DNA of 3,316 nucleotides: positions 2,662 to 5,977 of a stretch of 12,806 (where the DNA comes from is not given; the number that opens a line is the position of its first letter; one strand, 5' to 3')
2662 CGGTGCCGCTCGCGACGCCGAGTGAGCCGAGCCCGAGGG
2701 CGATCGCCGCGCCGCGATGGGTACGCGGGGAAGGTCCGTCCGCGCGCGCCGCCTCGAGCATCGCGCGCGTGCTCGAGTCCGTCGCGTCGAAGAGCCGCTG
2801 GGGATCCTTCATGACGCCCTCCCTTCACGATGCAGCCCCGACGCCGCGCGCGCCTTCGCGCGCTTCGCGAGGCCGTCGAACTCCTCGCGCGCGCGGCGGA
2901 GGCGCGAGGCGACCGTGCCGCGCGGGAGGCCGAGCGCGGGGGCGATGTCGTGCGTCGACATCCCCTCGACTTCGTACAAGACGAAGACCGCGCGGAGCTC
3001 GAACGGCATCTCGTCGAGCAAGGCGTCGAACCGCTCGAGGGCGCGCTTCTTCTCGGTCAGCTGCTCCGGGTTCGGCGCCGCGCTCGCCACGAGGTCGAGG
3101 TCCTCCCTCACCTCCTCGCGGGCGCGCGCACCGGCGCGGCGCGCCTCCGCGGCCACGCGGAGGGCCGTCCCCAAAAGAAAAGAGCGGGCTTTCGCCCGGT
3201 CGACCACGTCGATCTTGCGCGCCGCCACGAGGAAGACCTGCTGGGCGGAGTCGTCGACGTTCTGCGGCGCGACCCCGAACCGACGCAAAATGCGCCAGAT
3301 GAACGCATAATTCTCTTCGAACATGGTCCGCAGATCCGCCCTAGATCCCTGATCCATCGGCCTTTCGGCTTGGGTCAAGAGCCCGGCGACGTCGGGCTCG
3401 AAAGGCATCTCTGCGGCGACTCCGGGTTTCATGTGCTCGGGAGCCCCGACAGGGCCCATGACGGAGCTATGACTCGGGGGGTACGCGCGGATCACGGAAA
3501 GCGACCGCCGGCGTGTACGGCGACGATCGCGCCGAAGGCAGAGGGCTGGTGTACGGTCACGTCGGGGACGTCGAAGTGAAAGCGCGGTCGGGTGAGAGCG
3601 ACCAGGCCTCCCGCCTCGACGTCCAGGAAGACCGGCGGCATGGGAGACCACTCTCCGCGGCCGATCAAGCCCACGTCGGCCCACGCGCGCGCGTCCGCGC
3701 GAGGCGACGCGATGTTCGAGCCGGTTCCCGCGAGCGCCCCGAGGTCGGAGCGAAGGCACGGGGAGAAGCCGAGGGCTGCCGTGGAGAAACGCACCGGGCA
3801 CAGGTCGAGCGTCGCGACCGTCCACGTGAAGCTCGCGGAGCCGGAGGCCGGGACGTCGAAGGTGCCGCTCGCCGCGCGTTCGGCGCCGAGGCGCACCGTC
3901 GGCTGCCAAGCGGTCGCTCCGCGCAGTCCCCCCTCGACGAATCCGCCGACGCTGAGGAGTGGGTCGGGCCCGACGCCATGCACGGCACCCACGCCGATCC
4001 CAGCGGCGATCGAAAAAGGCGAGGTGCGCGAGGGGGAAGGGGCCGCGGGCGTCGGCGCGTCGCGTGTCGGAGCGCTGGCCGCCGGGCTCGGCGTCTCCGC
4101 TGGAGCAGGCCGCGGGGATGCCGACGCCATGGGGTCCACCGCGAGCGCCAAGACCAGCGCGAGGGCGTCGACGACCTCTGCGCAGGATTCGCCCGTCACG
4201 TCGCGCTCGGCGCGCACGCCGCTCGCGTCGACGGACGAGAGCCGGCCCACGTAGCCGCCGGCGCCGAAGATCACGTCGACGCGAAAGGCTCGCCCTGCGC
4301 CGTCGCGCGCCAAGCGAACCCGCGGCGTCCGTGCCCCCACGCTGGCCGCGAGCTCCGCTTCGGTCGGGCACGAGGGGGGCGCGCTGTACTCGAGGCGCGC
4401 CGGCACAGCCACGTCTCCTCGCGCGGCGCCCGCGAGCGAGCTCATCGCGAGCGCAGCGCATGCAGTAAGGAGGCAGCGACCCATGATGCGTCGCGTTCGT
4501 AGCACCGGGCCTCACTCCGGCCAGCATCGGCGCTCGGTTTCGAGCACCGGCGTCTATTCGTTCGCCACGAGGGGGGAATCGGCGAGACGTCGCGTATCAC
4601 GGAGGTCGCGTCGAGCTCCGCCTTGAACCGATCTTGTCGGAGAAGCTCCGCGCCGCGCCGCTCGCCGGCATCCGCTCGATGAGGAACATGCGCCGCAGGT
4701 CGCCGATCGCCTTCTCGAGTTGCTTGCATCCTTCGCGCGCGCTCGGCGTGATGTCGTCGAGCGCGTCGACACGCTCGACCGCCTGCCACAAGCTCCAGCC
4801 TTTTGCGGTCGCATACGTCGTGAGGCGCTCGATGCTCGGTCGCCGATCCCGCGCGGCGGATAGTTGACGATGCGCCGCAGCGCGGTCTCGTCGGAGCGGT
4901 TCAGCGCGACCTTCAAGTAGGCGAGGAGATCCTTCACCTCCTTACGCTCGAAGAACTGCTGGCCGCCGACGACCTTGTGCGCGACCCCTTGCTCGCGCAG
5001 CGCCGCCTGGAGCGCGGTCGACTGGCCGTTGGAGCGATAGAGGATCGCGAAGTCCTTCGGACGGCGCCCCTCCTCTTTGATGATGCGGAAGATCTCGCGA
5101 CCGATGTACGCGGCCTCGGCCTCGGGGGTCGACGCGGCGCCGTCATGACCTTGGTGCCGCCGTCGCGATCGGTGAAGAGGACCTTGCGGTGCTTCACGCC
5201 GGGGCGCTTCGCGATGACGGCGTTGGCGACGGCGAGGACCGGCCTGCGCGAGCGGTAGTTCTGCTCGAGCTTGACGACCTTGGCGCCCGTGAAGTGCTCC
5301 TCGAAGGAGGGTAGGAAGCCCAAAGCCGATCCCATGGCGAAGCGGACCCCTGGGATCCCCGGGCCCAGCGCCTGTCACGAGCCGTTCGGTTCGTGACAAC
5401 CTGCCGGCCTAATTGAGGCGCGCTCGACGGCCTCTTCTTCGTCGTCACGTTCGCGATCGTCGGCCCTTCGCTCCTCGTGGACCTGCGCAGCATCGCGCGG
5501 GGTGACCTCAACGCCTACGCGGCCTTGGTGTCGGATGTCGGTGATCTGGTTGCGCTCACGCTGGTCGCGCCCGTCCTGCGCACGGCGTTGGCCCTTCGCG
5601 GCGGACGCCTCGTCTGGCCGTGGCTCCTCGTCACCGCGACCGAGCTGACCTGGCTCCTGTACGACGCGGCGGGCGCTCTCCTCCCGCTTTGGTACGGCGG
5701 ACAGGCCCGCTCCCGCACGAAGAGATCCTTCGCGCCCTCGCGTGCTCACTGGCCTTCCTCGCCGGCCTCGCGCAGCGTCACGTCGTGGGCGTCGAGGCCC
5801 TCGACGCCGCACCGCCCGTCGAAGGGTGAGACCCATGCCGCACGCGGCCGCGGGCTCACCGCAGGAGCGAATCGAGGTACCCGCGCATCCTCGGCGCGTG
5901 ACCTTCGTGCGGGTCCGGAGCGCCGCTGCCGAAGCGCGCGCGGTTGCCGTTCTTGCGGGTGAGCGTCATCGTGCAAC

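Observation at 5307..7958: Two nearly identical 109-bp direct repeats bracket a 2.4-kb two-lipoprotein segment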

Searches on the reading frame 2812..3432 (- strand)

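Call 11: search_protein_families(library=pfam, proteins=[window:2812-3432:-], max_evalue=0.01)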
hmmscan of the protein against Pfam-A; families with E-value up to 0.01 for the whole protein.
seq(207 aa): 7 families
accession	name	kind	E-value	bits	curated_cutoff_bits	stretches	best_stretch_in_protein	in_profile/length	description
PF08281.18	Sigma70_r4_2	-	4.5e-14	52.3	25.7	1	133-183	2-52/54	Sigma-70, region 4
PF04545.22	Sigma70_r4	-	2.7e-07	30.4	24.1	1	138-183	1-46/50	Sigma-70, region 4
PF04542.20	Sigma70_r2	-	9.7e-06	25.7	24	1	37-103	1-70/71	Sigma-70 region 2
PF07638.17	Sigma70_ECF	-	1.5e-05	25.4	21.1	1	89-185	89-179/185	ECF sigma factor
PF13384.12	HTH_23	-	4.2e-05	23.7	24.6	1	147-188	7-49/50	Homeodomain-like domain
PF20432.4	Xre-like-HTH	-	0.0042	17.8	25.8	0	146-184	12-49/63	Antitoxin Xre-like helix-turn-helix domain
PF13404.12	HTH_AsnC-type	-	0.0065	16.7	27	0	158-180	18-40/42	AsnC-type helix-turn-helix domain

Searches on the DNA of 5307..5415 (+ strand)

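Call 76: search_dna_similar(query=window:5307-5415:+, collection=plasmids, mode=distant, max_evalue=0.001)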
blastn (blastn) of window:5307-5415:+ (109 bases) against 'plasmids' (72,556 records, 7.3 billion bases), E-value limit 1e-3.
No match.

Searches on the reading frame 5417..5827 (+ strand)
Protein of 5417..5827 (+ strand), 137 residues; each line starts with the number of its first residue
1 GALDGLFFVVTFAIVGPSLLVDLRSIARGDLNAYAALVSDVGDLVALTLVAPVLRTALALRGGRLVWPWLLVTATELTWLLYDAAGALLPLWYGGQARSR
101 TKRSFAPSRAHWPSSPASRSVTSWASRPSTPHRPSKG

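Call 11: search_protein_families(library=pfam, proteins=[window:5417-5827:+], max_evalue=0.01)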
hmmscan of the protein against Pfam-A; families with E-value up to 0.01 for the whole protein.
seq(137 aa): 0 families
